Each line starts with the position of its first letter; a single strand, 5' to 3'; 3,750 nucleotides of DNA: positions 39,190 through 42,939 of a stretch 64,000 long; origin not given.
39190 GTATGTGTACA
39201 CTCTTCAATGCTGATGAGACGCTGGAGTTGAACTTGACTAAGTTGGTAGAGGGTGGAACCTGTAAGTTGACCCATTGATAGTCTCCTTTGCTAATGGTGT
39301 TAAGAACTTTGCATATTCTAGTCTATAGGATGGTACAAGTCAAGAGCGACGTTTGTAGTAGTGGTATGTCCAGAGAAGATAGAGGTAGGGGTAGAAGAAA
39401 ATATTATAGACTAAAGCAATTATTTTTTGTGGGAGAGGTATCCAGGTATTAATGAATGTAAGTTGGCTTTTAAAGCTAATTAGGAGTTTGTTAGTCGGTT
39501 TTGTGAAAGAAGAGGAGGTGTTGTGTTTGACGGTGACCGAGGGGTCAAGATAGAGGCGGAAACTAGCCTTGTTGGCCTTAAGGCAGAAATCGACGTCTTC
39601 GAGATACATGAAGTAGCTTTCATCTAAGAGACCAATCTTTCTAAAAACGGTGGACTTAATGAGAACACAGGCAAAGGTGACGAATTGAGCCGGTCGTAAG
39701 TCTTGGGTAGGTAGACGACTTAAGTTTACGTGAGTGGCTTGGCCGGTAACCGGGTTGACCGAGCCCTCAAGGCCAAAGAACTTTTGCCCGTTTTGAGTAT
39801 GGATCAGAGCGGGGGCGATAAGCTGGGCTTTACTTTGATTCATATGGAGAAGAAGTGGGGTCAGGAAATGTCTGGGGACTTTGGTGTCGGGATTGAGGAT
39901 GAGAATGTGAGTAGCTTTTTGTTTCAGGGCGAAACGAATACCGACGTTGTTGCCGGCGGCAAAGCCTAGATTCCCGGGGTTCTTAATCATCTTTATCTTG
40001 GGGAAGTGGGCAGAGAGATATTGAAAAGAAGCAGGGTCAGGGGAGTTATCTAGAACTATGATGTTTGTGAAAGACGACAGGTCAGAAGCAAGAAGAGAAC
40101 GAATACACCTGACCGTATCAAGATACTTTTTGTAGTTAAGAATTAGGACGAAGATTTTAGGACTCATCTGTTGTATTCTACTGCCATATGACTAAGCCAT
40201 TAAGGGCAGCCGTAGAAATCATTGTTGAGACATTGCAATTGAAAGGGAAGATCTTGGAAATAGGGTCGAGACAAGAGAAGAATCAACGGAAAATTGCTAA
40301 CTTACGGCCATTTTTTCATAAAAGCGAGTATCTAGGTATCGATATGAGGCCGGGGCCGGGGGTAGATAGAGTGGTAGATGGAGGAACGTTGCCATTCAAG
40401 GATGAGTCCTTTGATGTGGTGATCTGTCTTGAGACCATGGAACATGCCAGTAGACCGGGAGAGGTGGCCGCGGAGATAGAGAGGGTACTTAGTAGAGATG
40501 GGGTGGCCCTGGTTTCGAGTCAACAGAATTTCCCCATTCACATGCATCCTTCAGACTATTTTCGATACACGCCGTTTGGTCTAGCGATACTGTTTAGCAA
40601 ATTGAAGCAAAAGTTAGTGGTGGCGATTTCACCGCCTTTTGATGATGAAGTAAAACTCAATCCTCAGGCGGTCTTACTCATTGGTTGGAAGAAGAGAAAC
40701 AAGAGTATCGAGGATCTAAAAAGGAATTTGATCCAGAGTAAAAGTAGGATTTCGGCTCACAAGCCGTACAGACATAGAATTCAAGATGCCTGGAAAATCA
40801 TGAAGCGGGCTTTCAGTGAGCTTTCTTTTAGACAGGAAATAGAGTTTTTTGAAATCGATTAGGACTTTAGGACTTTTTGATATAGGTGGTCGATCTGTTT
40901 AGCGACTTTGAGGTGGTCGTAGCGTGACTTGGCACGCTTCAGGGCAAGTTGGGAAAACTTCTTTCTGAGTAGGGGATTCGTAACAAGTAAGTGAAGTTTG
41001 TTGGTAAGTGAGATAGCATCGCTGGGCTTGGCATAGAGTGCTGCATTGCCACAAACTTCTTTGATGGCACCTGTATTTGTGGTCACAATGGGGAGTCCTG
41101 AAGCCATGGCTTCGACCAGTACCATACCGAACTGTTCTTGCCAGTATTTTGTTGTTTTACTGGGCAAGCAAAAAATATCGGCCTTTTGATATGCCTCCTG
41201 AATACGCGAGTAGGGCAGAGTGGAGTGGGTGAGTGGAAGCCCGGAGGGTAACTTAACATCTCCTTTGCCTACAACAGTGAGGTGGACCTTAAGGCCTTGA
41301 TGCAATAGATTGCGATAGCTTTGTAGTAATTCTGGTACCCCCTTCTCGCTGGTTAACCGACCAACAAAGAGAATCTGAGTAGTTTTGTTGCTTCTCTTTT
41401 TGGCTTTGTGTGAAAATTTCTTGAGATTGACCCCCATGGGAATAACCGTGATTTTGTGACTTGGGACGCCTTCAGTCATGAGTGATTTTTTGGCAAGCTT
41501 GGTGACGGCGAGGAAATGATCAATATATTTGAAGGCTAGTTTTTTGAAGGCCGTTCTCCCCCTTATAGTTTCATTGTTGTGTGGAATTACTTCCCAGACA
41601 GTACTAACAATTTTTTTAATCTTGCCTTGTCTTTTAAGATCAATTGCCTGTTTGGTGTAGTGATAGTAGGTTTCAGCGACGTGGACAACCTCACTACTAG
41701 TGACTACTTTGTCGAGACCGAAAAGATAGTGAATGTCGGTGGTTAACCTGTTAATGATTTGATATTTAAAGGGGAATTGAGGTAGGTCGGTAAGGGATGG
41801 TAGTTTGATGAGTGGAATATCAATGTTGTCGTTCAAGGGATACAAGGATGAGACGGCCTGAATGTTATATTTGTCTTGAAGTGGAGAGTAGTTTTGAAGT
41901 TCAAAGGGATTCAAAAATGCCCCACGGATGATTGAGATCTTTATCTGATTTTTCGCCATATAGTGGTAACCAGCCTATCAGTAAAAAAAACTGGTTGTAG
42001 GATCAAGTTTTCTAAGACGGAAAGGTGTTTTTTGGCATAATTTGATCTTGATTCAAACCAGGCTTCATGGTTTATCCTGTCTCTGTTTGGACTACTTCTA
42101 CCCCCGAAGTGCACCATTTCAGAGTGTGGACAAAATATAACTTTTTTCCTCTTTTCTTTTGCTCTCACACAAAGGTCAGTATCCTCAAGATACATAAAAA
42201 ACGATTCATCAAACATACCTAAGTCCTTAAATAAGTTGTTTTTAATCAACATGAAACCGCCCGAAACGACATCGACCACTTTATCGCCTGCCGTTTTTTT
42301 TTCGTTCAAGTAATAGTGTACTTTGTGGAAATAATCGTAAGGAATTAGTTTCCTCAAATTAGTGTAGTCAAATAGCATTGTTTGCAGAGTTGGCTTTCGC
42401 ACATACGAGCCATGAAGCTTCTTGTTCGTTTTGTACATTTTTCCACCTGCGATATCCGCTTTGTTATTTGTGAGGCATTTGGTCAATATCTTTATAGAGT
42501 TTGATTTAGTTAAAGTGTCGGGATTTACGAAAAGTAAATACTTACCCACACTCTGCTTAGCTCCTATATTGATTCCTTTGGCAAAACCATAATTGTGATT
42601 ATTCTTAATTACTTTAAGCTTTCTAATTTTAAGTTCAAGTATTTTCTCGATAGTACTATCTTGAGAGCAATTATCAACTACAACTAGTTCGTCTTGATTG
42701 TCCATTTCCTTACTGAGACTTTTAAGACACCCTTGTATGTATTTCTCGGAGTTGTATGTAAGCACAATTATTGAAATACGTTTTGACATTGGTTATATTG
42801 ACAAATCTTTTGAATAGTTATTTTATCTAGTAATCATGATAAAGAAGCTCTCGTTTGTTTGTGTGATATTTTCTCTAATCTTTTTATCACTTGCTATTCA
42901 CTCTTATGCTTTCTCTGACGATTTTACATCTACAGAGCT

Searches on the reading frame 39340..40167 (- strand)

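Call 86: search_protein_families(library=pfam, proteins=[window:39340-40167:-], max_evalue=0.00001)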
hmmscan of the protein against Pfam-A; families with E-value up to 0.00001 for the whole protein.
window:39340-40167:- (275 aa): 2 families
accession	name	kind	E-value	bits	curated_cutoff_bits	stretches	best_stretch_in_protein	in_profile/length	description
PF00535.33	Glycos_transf_2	-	2.1e-13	51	23.3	1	7-178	2-167/168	Glycosyl transferase family 2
PF13641.12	Glyco_tranf_2_3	-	3.7e-06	27.6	27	1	4-225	2-221/230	Glycosyltransferase like family 2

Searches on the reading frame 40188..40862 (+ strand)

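Call 86: search_protein_families(library=pfam, proteins=[window:40188-40862:+], max_evalue=0.00001)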
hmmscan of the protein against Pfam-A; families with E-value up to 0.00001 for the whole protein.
window:40188-40862:+ (224 aa): 3 families
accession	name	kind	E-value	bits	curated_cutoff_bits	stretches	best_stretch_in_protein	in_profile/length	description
PF08241.18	Methyltransf_11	-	1.1e-10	42.4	21.2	1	61-108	47-94/95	Methyltransferase domain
PF13847.12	Methyltransf_31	-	2.4e-06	27.8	27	1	66-113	64-113/145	Methyltransferase domain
PF13489.12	Methyltransf_23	-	9.3e-06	25.9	27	0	7-113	11-120/164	Methyltransferase domain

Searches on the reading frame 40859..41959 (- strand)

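Call 86: search_protein_families(library=pfam, proteins=[window:40859-41959:-], max_evalue=0.00001)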
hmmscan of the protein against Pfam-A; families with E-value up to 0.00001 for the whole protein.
window:40859-41959:- (366 aa): 4 families
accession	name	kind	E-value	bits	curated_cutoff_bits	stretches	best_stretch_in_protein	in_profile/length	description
PF00534.26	Glycos_transf_1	-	1.2e-28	100.2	26.4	1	183-339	5-169/172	Glycosyl transferases group 1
PF13692.12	Glyco_trans_1_4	-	2.5e-24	86.6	27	1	195-328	3-142/142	Glycosyl transferases group 1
PF13439.12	Glyco_transf_4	-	1.3e-07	32.2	28.5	1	88-180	72-169/170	Glycosyltransferase Family 4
PF20706.3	GT4-conflict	-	5.2e-07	29.4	26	0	252-296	274-314/385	Family 4 Glycosyltransferase in conflict systems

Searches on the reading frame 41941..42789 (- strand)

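Call 86: search_protein_families(library=pfam, proteins=[window:41941-42789:-], max_evalue=0.00001)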
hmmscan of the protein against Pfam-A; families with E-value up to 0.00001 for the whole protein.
window:41941-42789:- (282 aa): 3 families
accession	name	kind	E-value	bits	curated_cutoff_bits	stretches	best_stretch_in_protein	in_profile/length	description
PF00535.33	Glycos_transf_2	-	7.2e-25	88.3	23.3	1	6-155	1-132/168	Glycosyl transferase family 2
PF13641.12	Glyco_tranf_2_3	-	1.9e-16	61.2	27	1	4-243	2-226/230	Glycosyltransferase like family 2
PF10111.15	Glyco_tranf_2_2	-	4e-11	43.3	27.3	1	7-217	2-206/276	Glycosyltransferase like family 2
